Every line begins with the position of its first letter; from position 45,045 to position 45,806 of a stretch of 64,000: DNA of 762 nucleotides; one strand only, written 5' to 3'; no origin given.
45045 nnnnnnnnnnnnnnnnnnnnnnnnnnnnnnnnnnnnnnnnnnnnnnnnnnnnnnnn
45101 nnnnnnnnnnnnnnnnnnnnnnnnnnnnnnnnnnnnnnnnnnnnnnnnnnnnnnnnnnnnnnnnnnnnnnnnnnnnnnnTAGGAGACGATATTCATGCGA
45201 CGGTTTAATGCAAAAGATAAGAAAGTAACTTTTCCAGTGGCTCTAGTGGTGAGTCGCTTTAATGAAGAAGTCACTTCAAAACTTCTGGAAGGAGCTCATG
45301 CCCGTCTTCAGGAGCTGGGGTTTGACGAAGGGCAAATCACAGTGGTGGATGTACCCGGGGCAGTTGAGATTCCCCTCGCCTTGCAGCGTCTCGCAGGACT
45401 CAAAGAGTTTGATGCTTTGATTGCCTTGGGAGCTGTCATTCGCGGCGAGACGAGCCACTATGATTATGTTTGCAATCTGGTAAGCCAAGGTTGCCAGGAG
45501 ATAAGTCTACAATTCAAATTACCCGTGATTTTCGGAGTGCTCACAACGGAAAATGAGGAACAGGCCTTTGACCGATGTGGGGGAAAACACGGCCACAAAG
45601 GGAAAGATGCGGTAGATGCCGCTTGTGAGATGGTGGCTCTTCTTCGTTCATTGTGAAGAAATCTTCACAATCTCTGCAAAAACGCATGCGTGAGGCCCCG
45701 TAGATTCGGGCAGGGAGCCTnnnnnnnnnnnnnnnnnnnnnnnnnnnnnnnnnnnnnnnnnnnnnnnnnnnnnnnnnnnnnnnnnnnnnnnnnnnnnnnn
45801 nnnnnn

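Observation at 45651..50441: Three copies of a 20-bp 8-4-8 palindrome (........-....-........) bracketing the accessory locus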

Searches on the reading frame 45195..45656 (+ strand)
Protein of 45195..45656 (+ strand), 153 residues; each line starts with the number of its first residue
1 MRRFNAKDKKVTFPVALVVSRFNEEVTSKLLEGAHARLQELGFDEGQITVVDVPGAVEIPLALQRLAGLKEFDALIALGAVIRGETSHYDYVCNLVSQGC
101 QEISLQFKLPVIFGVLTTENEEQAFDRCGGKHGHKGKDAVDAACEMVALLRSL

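Call 11: search_protein_families(library=pfam, proteins=[window:45195-45656:+])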
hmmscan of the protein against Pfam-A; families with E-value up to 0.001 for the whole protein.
window:45195-45656:+ (153 aa): 1 family
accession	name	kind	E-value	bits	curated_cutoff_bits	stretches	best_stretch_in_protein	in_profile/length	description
PF00885.24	DMRL_synthase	-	2.3e-53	180.3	26.7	1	15-150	4-138/139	6,7-dimethyl-8-ribityllumazine synthase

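Call 12: search_protein_families(library=ncbifam, proteins=[window:45195-45656:+])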
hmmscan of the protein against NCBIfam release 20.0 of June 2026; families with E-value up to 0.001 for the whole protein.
window:45195-45656:+ (153 aa): 3 families
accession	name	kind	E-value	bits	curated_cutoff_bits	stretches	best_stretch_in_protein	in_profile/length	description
TIGR00114.1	lumazine-synth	equivalog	2e-44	151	84.6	1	15-149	3-137/138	6,7-dimethyl-8-ribityllumazine synthase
NF000814.0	PRK00061.2-2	equivalog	4.9e-35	120.6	174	1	14-152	19-157/160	6,7-dimethyl-8-ribityllumazine synthase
NF009084.0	PRK12419.1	equivalog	1.1e-18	67.3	160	1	9-152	10-156/166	6,7-dimethyl-8-ribityllumazine synthase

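Call 13: find_encoding_contigs(protein=window:45195-45656:+, flank=10000, max_places=6)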
Protein window:45195-45656:+ (153 aa): 10 contigs read that carry it; 6 places shown.
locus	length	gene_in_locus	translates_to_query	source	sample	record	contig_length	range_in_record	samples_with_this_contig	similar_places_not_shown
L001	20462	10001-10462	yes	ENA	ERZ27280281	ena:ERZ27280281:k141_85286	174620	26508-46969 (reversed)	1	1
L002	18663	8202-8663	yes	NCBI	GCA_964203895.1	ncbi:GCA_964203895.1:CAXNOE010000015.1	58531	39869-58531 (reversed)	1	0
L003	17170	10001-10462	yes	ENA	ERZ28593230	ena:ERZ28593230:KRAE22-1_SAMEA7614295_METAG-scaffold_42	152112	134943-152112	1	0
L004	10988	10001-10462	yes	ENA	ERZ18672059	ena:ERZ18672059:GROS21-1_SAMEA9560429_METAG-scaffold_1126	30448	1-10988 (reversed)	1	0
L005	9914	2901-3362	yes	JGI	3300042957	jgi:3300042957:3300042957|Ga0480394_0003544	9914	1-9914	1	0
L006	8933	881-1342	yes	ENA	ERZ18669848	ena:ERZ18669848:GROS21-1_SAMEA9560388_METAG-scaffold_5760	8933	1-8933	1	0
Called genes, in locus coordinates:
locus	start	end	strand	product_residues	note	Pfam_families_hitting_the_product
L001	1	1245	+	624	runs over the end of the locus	PF03169:OPT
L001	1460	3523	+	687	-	PF07884:VKOR, PF13098:Thioredoxin_2 (faint), PF13905:Thioredoxin_8 (faint), PF00578:AhpC-TSA, PF08534:Redoxin (weak), PF00085:Thioredoxin (weak), PF00578:AhpC-TSA, PF08534:Redoxin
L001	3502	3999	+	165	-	-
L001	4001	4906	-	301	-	PF00246:Peptidase_M14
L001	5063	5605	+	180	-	-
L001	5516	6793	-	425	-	PF13439:Glyco_transf_4, PF00534:Glycos_transf_1, PF13692:Glyco_trans_1_4, PF13524:Glyco_trans_1_2 (weak)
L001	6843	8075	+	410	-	PF00534:Glycos_transf_1, PF13692:Glyco_trans_1_4 (weak), PF13524:Glyco_trans_1_2 (weak)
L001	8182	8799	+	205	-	PF00677:Lum_binding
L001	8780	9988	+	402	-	PF00926:DHBP_synthase, PF00925:GTP_cyclohydro2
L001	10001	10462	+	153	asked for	PF00885:DMRL_synthase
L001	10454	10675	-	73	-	-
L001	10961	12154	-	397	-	-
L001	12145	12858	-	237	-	PF04488:Gly_transf_sug, PF05704:Caps_synth (weak)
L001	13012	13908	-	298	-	PF00535:Glycos_transf_2, PF10111:Glyco_tranf_2_2 (faint), PF13641:Glyco_tranf_2_3 (weak)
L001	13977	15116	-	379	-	PF13439:Glyco_transf_4, PF13579:Glyco_trans_4_4, PF13692:Glyco_trans_1_4 (weak)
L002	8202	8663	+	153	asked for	PF00885:DMRL_synthase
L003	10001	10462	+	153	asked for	PF00885:DMRL_synthase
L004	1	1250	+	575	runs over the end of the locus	PF03169:OPT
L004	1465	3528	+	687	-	PF07884:VKOR, PF13098:Thioredoxin_2 (faint), PF13905:Thioredoxin_8 (faint), PF00578:AhpC-TSA, PF08534:Redoxin (weak), PF00085:Thioredoxin (weak), PF00578:AhpC-TSA, PF08534:Redoxin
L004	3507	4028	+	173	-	-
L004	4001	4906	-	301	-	PF00246:Peptidase_M14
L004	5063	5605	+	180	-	-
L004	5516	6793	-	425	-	PF13439:Glyco_transf_4, PF00534:Glycos_transf_1, PF13692:Glyco_trans_1_4, PF13524:Glyco_trans_1_2 (weak)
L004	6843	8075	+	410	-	PF00534:Glycos_transf_1, PF13692:Glyco_trans_1_4 (weak), PF13524:Glyco_trans_1_2 (weak)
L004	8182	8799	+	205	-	PF00677:Lum_binding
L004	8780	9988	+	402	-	PF00926:DHBP_synthase, PF00925:GTP_cyclohydro2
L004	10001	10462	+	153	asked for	PF00885:DMRL_synthase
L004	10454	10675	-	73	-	-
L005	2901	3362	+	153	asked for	PF00885:DMRL_synthase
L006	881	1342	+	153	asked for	PF00885:DMRL_synthase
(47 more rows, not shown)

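Call 67: find_homologous_proteins(query=window:45195-45656:+, max_evalue=1e-40)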
Query window:45195-45656:+ (153 aa): 1894 proteins with E <= 1e-40 among 8000 candidates; the best 120 are listed.
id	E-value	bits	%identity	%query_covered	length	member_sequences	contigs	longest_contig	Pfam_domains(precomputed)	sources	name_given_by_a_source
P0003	2.7e-93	327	98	100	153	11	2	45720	PF00885.25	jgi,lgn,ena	-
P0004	4.0e-93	327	99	100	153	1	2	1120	PF00885.25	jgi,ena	jgi:6,7-dimethyl-8-ribityllumazine synthase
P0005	3.8e-85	301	90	100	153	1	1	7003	PF00885.25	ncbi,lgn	ncbi:MAG: 6,7-dimethyl-8-ribityllumazine synthase [Pseudomonadota bacterium]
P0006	5.7e-83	294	88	100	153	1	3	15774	PF00885.25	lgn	-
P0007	2.9e-82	292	85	100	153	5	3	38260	PF00885.25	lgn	-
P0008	3.4e-82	291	86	100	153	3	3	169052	PF00885.25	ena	-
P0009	1.5e-78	280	82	99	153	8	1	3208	PF00885.25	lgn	-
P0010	8.2e-76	271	80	100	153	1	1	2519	PF00885.25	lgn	-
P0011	1.3e-75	270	80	100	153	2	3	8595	PF00885.25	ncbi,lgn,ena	-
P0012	3.2e-75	269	78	100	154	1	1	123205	PF00885.25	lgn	-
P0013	3.3e-75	269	79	100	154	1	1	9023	PF00885.25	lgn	-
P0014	6.3e-75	268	79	100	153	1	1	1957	PF00885.25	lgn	-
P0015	1.2e-74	267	78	100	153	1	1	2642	PF00885.25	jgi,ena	jgi:6,7-dimethyl-8-ribityllumazine synthase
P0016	1.6e-74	267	79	100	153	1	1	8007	PF00885.25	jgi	-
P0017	4.6e-74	265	76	100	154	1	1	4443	PF00885.25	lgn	-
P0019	1.2e-73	264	77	100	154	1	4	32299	PF00885.25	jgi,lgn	-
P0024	1.0e-71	257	78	100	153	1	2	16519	PF00885.25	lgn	-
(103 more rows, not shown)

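Call 68: find_encoding_contigs(protein=P0008, flank=8000, max_places=1)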
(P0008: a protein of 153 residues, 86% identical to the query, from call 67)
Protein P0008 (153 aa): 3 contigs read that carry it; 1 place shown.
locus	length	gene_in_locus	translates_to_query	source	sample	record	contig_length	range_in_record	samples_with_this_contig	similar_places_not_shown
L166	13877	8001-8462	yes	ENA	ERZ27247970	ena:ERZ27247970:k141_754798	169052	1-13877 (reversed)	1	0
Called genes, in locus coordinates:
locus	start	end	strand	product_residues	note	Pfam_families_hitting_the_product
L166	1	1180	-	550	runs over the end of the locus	-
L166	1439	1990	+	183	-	-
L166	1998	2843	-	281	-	PF00246:Peptidase_M14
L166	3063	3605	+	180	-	-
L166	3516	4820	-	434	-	PF13439:Glyco_transf_4 (weak), PF00534:Glycos_transf_1, PF13692:Glyco_trans_1_4, PF13524:Glyco_trans_1_2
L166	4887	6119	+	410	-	PF13579:Glyco_trans_4_4 (weak), PF00534:Glycos_transf_1, PF13524:Glyco_trans_1_2 (weak)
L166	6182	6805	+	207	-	PF00677:Lum_binding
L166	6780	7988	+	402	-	PF00926:DHBP_synthase, PF00925:GTP_cyclohydro2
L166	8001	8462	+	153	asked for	PF00885:DMRL_synthase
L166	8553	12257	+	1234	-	PF07591:PT-HINT (weak), PF14623:Vint (weak)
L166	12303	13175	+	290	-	-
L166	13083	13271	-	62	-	-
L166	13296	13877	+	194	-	?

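Call 69: find_encoding_contigs(protein=P0007, flank=8000, max_places=1)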
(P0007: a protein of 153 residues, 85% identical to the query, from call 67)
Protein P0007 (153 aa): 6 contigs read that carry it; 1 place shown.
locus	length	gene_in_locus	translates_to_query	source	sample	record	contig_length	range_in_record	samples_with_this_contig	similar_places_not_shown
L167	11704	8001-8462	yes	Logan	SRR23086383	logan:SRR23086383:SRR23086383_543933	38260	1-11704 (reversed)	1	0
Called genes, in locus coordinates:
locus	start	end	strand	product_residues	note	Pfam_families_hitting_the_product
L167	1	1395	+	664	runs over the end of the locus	PF07884:VKOR, PF13098:Thioredoxin_2 (faint), PF13905:Thioredoxin_8 (faint), PF13728:TraF (faint), PF08534:Redoxin (faint), PF00085:Thioredoxin (faint), PF00578:AhpC-TSA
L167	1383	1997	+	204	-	-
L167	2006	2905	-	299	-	PF00246:Peptidase_M14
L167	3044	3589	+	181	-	-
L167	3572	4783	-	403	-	PF13439:Glyco_transf_4, PF00534:Glycos_transf_1, PF13692:Glyco_trans_1_4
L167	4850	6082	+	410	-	PF13439:Glyco_transf_4 (weak), PF13579:Glyco_trans_4_4 (weak), PF00534:Glycos_transf_1, PF13692:Glyco_trans_1_4, PF13524:Glyco_trans_1_2 (weak)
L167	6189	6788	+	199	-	PF00677:Lum_binding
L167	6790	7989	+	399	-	PF00926:DHBP_synthase, PF00925:GTP_cyclohydro2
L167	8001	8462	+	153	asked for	PF00885:DMRL_synthase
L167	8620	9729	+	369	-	-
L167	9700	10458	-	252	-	-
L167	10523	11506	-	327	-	PF00158:Sigma54_activat, PF14532:Sigma54_activ_2, PF07728:AAA_5 (weak), PF25601:AAA_lid_14, PF02954:HTH_8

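Call 70: find_encoding_contigs(protein=P0012, flank=8000, max_places=1)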
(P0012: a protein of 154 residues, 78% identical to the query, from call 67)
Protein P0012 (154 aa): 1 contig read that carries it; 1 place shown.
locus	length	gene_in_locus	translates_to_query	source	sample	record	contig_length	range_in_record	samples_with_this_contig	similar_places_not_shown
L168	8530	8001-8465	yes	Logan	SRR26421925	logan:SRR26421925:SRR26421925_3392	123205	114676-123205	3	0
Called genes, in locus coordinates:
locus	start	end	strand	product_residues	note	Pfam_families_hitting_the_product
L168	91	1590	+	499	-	PF07884:VKOR, PF00578:AhpC-TSA (weak)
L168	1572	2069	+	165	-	-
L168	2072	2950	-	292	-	PF00246:Peptidase_M14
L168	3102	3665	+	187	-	-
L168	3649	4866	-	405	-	PF13439:Glyco_transf_4, PF20706:GT4-conflict (weak), PF00534:Glycos_transf_1, PF13692:Glyco_trans_1_4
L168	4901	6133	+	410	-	PF00534:Glycos_transf_1, PF13692:Glyco_trans_1_4 (weak), PF13524:Glyco_trans_1_2 (weak)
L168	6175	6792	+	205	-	PF00677:Lum_binding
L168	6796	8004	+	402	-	PF00926:DHBP_synthase, PF00925:GTP_cyclohydro2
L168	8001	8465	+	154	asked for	PF00885:DMRL_synthase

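Call 75: find_encoding_contigs(protein=P0006, flank=6000, max_places=1)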
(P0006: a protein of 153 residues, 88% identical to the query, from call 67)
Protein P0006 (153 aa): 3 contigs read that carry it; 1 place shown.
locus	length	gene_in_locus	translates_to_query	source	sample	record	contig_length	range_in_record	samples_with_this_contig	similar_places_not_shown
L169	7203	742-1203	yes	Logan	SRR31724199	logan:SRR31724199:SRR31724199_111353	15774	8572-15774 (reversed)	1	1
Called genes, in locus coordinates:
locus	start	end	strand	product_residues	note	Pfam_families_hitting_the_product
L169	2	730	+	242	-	?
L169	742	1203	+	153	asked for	PF00885:DMRL_synthase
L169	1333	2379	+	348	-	-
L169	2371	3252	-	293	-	-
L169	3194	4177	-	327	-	PF00158:Sigma54_activat, PF14532:Sigma54_activ_2, PF07728:AAA_5 (weak), PF25601:AAA_lid_14, PF02954:HTH_8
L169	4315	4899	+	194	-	PF02698:DUF218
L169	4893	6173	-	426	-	PF04413:Glycos_transf_N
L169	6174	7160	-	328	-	PF01075:Glyco_transf_9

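Call 76: find_encoding_contigs(protein=P0019, flank=6000, max_places=1)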
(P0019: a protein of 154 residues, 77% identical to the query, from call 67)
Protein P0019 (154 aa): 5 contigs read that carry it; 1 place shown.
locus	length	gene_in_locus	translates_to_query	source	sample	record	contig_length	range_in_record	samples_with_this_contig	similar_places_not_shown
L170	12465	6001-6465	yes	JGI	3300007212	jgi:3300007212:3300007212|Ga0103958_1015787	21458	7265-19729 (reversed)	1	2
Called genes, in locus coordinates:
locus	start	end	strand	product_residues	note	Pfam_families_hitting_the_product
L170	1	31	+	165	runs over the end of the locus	-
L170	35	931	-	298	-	PF00246:Peptidase_M14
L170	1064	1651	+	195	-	-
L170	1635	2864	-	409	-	PF13439:Glyco_transf_4, PF20706:GT4-conflict (weak), PF00534:Glycos_transf_1, PF13692:Glyco_trans_1_4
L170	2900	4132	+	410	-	PF00534:Glycos_transf_1, PF13692:Glyco_trans_1_4 (weak)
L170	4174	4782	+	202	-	PF00677:Lum_binding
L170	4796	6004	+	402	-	PF00926:DHBP_synthase, PF00925:GTP_cyclohydro2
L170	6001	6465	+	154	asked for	PF00885:DMRL_synthase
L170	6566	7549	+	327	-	-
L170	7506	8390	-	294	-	-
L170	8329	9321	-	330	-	PF00158:Sigma54_activat, PF14532:Sigma54_activ_2, PF01078:Mg_chelatase (faint), PF07724:AAA_2 (faint), PF07728:AAA_5 (weak), PF25601:AAA_lid_14, PF02954:HTH_8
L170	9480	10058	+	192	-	PF02698:DUF218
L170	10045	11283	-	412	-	PF04413:Glycos_transf_N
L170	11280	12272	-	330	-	PF01075:Glyco_transf_9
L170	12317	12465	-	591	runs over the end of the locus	PF03485:Arg_tRNA_synt_N, PF00750:tRNA-synt_1d, PF05746:DALR_1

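Call 77: find_encoding_contigs(protein=P0024, flank=6000, max_places=1)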
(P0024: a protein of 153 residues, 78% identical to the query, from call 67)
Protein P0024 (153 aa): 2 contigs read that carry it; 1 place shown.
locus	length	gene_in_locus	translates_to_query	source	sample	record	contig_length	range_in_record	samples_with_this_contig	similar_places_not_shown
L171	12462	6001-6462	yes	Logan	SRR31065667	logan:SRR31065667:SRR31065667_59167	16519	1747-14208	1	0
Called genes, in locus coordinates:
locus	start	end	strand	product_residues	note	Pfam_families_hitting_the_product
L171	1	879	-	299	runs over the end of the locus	PF00246:Peptidase_M14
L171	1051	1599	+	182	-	-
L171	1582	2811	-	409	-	PF13439:Glyco_transf_4, PF20706:GT4-conflict (weak), PF00534:Glycos_transf_1, PF13692:Glyco_trans_1_4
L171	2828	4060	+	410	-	PF00534:Glycos_transf_1, PF13692:Glyco_trans_1_4 (weak), PF13524:Glyco_trans_1_2 (weak)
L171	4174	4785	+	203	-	PF00677:Lum_binding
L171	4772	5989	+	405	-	PF00926:DHBP_synthase, PF00925:GTP_cyclohydro2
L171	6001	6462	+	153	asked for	PF00885:DMRL_synthase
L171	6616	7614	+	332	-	-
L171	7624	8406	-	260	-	-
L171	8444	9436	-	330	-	PF00158:Sigma54_activat, PF14532:Sigma54_activ_2, PF01078:Mg_chelatase (faint), PF07724:AAA_2, PF07728:AAA_5, PF25601:AAA_lid_14, PF02954:HTH_8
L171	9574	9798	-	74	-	PF00830:Ribosomal_L28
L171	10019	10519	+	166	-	PF02698:DUF218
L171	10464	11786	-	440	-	PF04413:Glycos_transf_N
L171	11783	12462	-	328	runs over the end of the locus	PF01075:Glyco_transf_9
